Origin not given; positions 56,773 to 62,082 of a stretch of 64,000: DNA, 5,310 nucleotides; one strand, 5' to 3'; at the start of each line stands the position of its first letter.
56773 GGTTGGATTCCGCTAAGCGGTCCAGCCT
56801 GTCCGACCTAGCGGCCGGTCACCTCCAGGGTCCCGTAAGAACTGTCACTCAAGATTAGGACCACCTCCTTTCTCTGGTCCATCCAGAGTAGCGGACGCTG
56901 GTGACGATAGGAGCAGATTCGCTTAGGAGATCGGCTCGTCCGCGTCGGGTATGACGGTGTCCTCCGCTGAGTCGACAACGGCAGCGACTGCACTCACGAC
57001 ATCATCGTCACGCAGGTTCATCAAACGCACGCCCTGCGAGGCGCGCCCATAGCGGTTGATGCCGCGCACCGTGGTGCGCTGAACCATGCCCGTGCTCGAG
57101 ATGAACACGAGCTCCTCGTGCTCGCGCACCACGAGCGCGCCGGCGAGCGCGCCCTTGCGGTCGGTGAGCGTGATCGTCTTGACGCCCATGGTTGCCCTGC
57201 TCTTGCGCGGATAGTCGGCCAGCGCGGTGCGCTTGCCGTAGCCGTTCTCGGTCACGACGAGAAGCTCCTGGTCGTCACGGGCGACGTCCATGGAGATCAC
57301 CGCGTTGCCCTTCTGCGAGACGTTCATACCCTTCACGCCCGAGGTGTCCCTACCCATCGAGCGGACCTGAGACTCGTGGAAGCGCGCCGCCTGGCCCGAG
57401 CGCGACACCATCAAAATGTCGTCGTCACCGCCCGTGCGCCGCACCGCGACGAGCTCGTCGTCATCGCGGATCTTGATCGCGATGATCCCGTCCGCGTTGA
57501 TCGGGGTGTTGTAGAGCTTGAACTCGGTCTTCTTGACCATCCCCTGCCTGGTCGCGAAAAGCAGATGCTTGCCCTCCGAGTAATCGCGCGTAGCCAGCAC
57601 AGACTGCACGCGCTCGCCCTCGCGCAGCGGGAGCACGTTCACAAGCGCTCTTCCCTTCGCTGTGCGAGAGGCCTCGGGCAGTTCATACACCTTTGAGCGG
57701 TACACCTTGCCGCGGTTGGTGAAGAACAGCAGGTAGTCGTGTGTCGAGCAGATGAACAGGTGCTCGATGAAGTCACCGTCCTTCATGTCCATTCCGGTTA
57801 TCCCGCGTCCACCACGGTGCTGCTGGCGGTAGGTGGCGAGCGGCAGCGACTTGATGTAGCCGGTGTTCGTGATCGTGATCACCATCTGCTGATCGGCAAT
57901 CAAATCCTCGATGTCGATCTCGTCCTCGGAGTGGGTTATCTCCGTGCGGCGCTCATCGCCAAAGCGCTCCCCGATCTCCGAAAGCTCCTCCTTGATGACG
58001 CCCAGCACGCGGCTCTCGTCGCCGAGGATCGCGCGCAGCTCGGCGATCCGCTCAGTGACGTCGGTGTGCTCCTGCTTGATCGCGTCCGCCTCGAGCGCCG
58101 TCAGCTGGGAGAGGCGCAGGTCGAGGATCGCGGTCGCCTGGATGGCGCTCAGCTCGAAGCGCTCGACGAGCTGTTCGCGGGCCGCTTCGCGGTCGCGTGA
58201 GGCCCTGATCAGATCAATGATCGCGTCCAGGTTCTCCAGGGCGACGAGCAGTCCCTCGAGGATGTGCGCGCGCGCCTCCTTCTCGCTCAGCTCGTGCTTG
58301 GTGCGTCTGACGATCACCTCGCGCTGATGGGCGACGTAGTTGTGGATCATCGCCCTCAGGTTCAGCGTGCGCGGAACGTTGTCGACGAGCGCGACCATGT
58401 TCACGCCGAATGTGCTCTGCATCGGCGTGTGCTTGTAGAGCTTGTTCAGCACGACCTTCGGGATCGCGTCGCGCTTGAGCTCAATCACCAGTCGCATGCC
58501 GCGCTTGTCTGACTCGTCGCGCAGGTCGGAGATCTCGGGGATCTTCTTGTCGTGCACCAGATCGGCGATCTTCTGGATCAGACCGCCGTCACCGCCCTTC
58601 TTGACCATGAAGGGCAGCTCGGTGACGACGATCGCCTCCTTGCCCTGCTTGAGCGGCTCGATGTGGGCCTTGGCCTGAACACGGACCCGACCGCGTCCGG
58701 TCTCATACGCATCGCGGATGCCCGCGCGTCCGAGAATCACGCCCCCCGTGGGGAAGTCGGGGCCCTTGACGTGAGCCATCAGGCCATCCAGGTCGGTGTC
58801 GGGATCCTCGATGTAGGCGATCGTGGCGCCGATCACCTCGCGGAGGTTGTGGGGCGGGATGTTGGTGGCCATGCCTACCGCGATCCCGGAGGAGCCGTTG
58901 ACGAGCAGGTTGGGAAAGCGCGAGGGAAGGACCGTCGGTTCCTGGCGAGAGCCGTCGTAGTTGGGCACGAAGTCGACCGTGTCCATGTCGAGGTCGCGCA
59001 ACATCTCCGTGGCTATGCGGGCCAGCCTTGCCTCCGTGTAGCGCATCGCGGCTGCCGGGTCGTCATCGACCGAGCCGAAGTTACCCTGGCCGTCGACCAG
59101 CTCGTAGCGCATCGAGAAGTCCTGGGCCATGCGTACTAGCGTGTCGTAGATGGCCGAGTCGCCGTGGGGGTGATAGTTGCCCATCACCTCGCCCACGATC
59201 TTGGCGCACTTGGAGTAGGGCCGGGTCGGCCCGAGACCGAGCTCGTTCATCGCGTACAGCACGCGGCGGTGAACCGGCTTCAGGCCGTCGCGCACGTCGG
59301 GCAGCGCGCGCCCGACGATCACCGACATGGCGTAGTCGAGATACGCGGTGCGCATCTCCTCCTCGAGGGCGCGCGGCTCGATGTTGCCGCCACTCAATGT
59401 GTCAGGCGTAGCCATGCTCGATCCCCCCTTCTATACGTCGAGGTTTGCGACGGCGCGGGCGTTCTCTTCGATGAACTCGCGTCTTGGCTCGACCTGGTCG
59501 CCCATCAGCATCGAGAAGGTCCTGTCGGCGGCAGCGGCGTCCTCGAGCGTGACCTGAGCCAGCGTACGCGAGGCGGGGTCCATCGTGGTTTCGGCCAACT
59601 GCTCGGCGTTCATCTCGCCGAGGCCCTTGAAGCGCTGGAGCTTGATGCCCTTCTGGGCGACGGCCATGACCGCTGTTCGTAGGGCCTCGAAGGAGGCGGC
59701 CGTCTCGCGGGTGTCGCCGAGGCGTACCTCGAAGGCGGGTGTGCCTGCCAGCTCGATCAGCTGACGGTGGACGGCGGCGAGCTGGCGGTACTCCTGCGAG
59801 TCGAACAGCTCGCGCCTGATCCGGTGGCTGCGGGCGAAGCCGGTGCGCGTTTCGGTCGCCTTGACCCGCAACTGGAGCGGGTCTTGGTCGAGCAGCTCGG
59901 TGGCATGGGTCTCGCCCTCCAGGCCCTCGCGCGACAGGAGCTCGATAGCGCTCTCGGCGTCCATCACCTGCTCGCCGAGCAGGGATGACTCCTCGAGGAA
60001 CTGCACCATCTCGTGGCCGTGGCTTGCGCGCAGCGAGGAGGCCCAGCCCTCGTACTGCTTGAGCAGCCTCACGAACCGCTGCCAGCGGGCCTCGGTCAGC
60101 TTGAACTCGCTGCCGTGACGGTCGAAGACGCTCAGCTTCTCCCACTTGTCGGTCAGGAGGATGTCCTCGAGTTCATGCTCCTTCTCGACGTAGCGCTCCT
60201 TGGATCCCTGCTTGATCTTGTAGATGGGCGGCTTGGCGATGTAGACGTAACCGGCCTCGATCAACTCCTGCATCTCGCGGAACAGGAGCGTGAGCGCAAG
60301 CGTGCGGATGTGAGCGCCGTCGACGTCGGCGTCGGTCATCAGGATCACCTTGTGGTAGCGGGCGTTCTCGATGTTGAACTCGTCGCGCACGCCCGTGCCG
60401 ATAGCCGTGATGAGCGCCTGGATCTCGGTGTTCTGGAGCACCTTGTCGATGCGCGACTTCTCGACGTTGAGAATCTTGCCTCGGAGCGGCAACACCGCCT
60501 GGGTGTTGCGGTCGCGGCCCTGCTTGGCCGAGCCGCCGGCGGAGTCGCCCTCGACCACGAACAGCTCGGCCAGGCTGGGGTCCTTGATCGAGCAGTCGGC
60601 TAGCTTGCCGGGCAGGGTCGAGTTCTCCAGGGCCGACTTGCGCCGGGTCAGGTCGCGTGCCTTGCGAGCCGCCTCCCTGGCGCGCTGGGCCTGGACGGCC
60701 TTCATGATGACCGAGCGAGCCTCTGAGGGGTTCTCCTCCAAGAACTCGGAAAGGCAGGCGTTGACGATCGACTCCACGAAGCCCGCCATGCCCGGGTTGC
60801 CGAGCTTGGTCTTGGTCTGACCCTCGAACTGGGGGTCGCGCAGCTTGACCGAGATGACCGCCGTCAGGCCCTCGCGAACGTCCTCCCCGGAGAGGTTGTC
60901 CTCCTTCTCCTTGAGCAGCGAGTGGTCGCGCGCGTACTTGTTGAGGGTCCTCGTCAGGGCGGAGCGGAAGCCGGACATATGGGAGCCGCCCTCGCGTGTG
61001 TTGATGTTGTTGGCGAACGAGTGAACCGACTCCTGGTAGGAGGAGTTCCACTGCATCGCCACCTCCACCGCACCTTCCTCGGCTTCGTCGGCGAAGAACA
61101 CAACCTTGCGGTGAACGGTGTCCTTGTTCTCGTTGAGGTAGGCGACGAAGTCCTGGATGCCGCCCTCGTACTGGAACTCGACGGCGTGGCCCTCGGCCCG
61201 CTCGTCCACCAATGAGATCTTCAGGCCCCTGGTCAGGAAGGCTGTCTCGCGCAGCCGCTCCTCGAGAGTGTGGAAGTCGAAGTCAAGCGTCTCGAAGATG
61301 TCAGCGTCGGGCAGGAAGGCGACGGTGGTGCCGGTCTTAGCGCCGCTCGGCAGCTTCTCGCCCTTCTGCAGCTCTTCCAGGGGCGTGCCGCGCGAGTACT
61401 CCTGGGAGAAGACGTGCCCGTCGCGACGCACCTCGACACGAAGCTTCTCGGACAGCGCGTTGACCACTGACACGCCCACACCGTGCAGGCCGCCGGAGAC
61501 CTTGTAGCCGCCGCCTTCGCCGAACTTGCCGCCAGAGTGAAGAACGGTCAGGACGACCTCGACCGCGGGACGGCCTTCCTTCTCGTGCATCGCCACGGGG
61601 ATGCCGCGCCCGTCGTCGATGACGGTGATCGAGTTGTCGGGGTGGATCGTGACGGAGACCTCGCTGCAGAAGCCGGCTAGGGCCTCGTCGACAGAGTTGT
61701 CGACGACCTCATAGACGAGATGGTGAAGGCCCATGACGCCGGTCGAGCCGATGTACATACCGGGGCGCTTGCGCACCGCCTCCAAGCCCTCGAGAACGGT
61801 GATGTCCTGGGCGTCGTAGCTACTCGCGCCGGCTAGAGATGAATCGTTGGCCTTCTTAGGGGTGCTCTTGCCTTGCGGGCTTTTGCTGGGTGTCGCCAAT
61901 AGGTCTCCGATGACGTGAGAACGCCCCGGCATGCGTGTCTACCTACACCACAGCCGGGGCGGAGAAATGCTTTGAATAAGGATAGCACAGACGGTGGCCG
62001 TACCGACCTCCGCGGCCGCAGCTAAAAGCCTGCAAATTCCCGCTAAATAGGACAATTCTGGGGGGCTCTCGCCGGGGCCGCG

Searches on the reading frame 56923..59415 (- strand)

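Call 58: search_protein_families(library=ncbifam, proteins=[window:56923-59415:-], max_evalue=1e-10)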
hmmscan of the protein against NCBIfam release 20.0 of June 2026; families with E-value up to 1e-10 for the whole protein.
window:56923-59415:- (830 aa): 10 families
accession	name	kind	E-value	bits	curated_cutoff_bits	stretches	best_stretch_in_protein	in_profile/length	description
NF004043.1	PRK05560.1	equivalog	0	1222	902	1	12-812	2-797/798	DNA gyrase subunit A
TIGR01063.1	gyrA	equivalog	0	1177.1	877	1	12-813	1-798/800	DNA topoisomerase (ATP-hydrolyzing) subunit A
NF038098.1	GyrA_w_intein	exception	0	1026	1850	2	127-818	538-1231/1232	intein-containing DNA gyrase subunit A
NF004044.1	PRK05561.1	subfamily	2.2e-260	866.4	654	1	17-705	2-679/738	DNA topoisomerase (ATP-hydrolyzing)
NF010586.0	PRK13979.1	equivalog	1.2e-236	788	1475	2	11-658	12-662/957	DNA topoisomerase IV subunit A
TIGR01061.1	parC_Gpos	equivalog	3.1e-220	733.4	813.25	1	15-746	4-728/737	DNA topoisomerase IV subunit A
TIGR01062.1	parC_Gneg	equivalog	1.2e-176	589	628.9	1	13-625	2-597/735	DNA topoisomerase IV subunit A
NF007209.0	PRK09631.1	equivalog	2.1e-70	238.1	644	1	19-521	6-482/635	DNA topoisomerase IV subunit A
NF009397.0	PRK12758.1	equivalog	1.8e-66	224.7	780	1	22-511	28-493/870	DNA gyrase/topoisomerase IV subunit A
NF007208.0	PRK09630.1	equivalog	5.4e-46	157.5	598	1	17-357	4-313/479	DNA topoisomerase IV subunit A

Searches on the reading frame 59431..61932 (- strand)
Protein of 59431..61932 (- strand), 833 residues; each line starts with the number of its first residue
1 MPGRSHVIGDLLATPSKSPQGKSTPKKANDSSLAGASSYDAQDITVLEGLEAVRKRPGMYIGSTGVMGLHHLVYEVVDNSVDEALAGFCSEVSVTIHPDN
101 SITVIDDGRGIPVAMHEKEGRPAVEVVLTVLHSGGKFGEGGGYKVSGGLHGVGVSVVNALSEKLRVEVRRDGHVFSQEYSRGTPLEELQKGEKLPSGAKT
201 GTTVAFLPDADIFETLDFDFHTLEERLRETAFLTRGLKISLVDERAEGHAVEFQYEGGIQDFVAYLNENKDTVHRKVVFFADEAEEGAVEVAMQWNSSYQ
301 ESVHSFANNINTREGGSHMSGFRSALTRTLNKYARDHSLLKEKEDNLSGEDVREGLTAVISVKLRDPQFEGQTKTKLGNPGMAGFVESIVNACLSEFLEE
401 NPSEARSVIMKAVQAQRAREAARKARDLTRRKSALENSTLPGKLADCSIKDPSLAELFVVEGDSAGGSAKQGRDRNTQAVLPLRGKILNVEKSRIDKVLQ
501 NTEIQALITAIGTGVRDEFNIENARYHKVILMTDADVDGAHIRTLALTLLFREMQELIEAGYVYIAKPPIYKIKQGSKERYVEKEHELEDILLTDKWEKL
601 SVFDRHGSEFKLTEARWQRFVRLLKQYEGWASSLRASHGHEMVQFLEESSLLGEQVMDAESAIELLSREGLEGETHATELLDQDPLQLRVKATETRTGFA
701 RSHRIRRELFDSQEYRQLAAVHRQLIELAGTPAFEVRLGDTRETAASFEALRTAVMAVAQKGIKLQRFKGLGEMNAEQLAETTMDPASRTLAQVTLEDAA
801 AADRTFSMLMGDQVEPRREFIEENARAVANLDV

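Call 58: search_protein_families(library=ncbifam, proteins=[window:59431-61932:-], max_evalue=1e-10)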
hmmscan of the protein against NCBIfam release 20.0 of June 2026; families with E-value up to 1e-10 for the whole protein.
window:59431-61932:- (833 aa): 5 families
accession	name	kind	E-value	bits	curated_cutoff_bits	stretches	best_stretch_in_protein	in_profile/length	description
NF011501.0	PRK14939.1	subfamily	0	1076.2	796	1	36-833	7-803/803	DNA gyrase subunit B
NF004189.0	PRK05644.1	subfamily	0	1018.8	740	2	36-594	7-562/641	DNA gyrase subunit B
TIGR01059.1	gyrB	equivalog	8.1e-295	979.3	882.4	1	39-833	1-639/639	DNA topoisomerase (ATP-hydrolyzing) subunit B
TIGR01058.1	parE_Gpos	equivalog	1.4e-240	800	899.95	2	37-595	3-562/637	DNA topoisomerase IV subunit B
TIGR01055.1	parE_Gneg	equivalog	2.7e-183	610.8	723.35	2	38-593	3-548/625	DNA topoisomerase IV subunit B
